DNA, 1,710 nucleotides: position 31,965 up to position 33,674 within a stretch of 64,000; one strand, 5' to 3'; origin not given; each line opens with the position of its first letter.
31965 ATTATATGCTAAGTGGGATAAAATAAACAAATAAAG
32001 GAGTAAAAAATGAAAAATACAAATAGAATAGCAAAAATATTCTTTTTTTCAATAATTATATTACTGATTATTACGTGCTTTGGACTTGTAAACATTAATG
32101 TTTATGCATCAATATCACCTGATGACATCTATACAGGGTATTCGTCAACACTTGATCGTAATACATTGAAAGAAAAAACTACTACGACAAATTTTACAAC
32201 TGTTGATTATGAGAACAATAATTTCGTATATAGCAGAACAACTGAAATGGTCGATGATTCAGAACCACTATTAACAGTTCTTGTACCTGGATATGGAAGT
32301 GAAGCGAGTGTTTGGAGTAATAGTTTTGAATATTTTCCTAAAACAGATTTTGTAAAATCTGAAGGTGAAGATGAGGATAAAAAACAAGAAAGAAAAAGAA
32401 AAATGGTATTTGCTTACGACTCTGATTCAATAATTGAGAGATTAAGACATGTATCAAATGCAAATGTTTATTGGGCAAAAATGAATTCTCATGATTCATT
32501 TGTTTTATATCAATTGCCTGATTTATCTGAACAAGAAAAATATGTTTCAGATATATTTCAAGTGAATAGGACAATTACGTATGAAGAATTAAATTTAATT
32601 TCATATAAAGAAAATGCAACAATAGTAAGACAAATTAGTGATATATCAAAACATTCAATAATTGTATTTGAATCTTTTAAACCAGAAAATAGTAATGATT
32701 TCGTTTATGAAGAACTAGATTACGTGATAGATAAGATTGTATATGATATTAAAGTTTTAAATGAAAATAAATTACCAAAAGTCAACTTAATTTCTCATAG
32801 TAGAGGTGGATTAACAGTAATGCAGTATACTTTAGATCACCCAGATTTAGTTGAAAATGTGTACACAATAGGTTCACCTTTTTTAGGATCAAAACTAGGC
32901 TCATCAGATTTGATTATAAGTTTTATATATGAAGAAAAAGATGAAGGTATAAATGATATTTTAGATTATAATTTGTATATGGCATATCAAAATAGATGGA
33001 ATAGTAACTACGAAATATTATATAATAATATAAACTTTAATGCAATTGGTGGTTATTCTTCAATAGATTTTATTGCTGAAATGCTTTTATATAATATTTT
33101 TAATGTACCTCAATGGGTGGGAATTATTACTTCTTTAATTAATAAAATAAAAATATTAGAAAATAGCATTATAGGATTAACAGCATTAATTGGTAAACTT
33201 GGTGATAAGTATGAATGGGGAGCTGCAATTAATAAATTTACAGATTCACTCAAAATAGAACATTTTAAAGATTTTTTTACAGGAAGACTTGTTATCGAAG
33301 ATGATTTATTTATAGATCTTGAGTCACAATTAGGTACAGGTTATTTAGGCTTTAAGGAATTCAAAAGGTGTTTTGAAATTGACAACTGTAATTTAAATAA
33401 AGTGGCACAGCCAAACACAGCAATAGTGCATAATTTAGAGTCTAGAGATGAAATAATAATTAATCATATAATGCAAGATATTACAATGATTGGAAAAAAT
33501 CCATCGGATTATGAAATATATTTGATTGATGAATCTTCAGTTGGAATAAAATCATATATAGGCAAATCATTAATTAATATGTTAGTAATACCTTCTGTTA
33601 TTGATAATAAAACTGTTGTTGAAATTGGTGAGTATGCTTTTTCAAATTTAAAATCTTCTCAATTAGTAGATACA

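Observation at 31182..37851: Surface-protein cluster: leader-like small ORF, Flg_new lipoprotein, 1415-aa lipase-LRR-collagen-like mosaic, Big_2 protein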

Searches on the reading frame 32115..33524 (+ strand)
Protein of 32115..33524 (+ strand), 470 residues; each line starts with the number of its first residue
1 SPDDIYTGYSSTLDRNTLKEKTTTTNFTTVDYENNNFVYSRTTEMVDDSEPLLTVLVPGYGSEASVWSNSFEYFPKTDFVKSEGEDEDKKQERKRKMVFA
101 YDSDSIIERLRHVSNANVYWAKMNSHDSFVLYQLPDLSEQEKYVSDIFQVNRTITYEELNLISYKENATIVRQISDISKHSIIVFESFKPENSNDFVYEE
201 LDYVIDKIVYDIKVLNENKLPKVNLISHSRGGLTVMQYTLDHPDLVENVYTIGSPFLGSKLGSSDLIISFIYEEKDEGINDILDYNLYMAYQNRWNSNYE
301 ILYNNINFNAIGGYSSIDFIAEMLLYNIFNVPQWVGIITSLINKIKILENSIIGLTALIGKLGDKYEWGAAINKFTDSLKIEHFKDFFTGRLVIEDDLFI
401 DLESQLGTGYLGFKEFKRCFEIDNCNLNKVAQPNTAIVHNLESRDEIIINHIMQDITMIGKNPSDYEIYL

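Call 48: predict_structure(alignment_id=A2)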
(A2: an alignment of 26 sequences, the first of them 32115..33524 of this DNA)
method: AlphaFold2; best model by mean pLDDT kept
length: 470 residues; sequences in the alignment: 26
mean_pLDDT: 84.2   pTM: 0.87
mean pLDDT of the five models: 84.2, 83.4, 81.8, 81.8, 80.2
residues with pLDDT >= 90: 267; 70-90: 104; 50-70: 84; < 50: 15
segments of 3 or more residues with pLDDT < 50: 80-82, 91-93, 346-348, 468-470
pLDDT, mean of each block of 10 residues (from residue 1): 81 94 91 84 93 96 93 68 52 68 96 95 95 97 95 90 96 94 97 95 98 97 97 97 97 90 71 79 88 95 97 87 62 57 53 52 60 74 60 79 94 96 86 76 94 92 59
secondary structure, 60 per line:
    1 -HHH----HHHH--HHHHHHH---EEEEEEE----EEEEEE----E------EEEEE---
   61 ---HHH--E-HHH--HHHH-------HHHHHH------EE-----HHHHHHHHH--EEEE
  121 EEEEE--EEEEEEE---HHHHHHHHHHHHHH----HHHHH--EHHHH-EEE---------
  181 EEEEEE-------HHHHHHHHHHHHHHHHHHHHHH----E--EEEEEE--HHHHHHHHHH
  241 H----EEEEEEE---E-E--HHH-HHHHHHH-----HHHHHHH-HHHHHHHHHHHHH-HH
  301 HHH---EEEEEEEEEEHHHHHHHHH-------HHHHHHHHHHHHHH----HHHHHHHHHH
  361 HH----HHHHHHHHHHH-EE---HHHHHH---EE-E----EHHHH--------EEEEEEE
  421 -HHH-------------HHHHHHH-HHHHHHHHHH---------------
elements in order: H9-12 H15-21 E25-31 E36-41 E53-57 H76-79 H87-92 H106-114 E117-125 E128-134 H138-151 H156-160 H164-167 E169-171 E181-186 H194-215 E223-228 H231-241 E246-252 H265-271 H277-283 H285-297 H299-303 E307-316 H317-325 H333-346 H351-362 H367-377 H384-389 H402-405 E414-420 H438-444 H446-455
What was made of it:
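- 32247..33524 (+): Lipase-like alpha/beta-hydrolase domain (about aa 80-505). Ser264 is in SHSRGG (32799-32801), Asp432 is at 33303-33305 and His474 at 33429-33431. The AF2 model has pLDDT 84 and pTM 0.87 (call 48).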

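Call 50: search_protein_families(library=pfam, proteins=[window:32115-33524:+], max_evalue=1)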
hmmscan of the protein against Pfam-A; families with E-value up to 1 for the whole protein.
window:32115-33524:+ (470 aa): 6 families
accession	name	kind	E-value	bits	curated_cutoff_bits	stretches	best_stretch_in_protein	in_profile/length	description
PF00561.26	Abhydrolase_1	-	1.3e-07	32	25.8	1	187-255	41-105/245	alpha/beta hydrolase fold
PF07819.20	PGAP1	-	0.0022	18.2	24.3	1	199-268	67-141/233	PGAP1-like alpha/beta domain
PF06028.17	DUF915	-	0.0041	16.9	22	1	173-268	60-155/255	Alpha/beta hydrolase of unknown function (DUF915)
PF12146.15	Hydrolase_4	-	0.013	15.2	27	1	213-249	68-104/239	Serine aminopeptidase, S33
PF24096.1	DUF7379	-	0.027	14.8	33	1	207-265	56-121/191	Domain of unknown function (DUF7379)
PF18336.7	Tudor_FRX1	-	0.17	12.3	25.9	1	279-307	17-45/49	Fragile X messenger ribonucleoprotein 1, Tudor domain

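Call 52: fold_search(model_id=the predicted structure, library=pdb)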
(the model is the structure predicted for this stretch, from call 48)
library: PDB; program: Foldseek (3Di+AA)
matches with E <= 10: 1699; with E <= 0.001: 30
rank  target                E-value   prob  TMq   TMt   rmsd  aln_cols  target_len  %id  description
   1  3ds8                  4.1e-07  1.00  0.37  0.64  10.4       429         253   11  The crystal structure of the gene lin2722 products from Listeria innocua (released 2008-09-16)
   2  4gw3                  1.6e-05  1.00  0.26  0.40  10.5       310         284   15  Crystal Structure of the Lipase from Proteus mirabilis (released 2013-02-06)
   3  6zth_C                2.7e-05  1.00  0.24  0.24   9.8       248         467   12  Phospholipase PlaB from Legionella pneumophila (released 2021-06-02)
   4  6z1p_BK               2.7e-05  1.00  0.21  0.33  10.2       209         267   14  Structure of the mitochondrial ribosome from Tetrahymena thermophila (released 2020-06-24)
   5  6cl4                  2.9e-05  1.00  0.27  0.40  10.4       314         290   15  LipC12 - Lipase from metagenomics (released 2019-03-13)
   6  3w9u                  3.0e-05  1.00  0.27  0.42  10.2       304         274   14  Crystal structure of Lipk107 (released 2013-12-04)
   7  6jd9                  4.2e-05  1.00  0.31  0.46   7.9       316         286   14  Proteus mirabilis lipase mutant - I118V/E130G (released 2019-07-24)
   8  4gxn                  5.3e-05  1.00  0.30  0.44   8.5       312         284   14  Diethylphosphonate Inhibited Structure of the Proteus mirabilis Lipase (released 2013-02-06)
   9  4hs9                  7.8e-05  1.00  0.27  0.41   9.3       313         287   14  Methanol tolerant mutant of the Proteus mirabilis lipase (released 2013-05-22)
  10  6zti_A                1.3e-04  1.00  0.22  0.22  10.2       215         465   12  Phospholipase PlaB from Legionella pneumophila in complex with thio-NAD (released 2021-06-02)
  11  2es4_B                1.4e-04  1.00  0.26  0.36   9.7       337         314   13  Crystal structure of the Burkholderia glumae lipase-specific foldase in complex with its cognate lipase (released 2006-03-07)
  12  6zti_B                1.4e-04  1.00  0.23  0.23  10.0       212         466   13  Phospholipase PlaB from Legionella pneumophila in complex with thio-NAD (released 2021-06-02)
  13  1ex9                  1.4e-04  1.00  0.26  0.40   9.2       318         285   16  CRYSTAL STRUCTURE OF THE PSEUDOMONAS AERUGINOSA LIPASE COMPLEXED WITH RC-(RP,SP)-1,2-DIOCTYLCARBAMOYL-GLYCERO-3-O-OCTYLP (released 2000-10-18)
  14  6wpy_A                1.5e-04  1.00  0.35  0.61   7.9       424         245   12  Crystal structure of Bacillus licheniformis lipase BlEst2 in mature form (released 2021-06-09)
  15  9g8u_A                1.7e-04  1.00  0.30  0.45   7.8       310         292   15  Structure of the LipA:LipB complex from Acinetobacter baumannii (released 2025-02-19)
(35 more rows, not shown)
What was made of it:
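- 32247..33524 (+): The best PDB folds are Lin2722/DUF915, Proteus mirabilis lipase, PlaB phospholipase and P. aeruginosa LipA (call 52).
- On Alpha/beta-hydrolase, lipase or esterase type: Foldseek against the PDB returns Lin2722, Proteus lipase, PlaB and LipA at prob 1.0, E=4e-7 to 1e-4, with TM (target-normalised) up to 0.64 (call 52).
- The AF2 model matches lipase and phospholipase folds (calls 48, 52).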
